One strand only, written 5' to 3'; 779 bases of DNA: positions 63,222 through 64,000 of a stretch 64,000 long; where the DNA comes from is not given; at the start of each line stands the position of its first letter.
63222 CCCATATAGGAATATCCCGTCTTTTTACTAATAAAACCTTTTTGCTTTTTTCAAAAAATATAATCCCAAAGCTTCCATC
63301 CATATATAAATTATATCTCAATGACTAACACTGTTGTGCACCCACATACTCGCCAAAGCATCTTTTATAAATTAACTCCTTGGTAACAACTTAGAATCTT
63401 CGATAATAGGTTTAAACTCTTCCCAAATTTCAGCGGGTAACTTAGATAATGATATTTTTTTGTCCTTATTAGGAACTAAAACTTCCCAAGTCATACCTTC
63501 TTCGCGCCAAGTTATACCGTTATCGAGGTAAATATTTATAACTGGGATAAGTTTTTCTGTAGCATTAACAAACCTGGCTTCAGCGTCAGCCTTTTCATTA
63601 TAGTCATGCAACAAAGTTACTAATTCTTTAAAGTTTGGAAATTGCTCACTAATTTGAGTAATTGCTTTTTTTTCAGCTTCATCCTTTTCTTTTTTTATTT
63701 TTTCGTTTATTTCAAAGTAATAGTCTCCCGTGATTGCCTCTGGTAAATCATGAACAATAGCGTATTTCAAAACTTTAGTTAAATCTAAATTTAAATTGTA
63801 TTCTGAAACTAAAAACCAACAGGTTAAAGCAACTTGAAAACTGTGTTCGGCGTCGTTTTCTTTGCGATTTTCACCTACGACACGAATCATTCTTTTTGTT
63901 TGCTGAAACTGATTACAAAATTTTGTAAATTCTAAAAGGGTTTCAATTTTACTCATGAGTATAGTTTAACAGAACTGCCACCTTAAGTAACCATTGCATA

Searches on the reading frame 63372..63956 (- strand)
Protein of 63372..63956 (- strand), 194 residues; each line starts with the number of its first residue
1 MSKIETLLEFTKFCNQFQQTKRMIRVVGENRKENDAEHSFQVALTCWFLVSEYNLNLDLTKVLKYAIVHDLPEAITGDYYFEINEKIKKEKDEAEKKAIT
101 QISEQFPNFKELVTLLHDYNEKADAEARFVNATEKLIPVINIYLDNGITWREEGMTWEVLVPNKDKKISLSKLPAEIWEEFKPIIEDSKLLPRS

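Call 75: search_protein_families(library=pfam, proteins=[window:63372-63956:-], max_evalue=0.0001)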
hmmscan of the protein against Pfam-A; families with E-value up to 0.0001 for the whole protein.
window:63372-63956:- (194 aa): 3 families
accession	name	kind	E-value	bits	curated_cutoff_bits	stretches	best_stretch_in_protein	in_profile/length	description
PF13023.12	HD_3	-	9.4e-30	104.1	22.5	1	15-168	2-157/165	HD domain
PF12917.13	YfbR-like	-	7.6e-13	49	25.9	1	13-137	5-136/182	5'-deoxynucleotidase YfbR-like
PF01966.28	HD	-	2.5e-05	25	22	1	36-131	2-108/116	HD domain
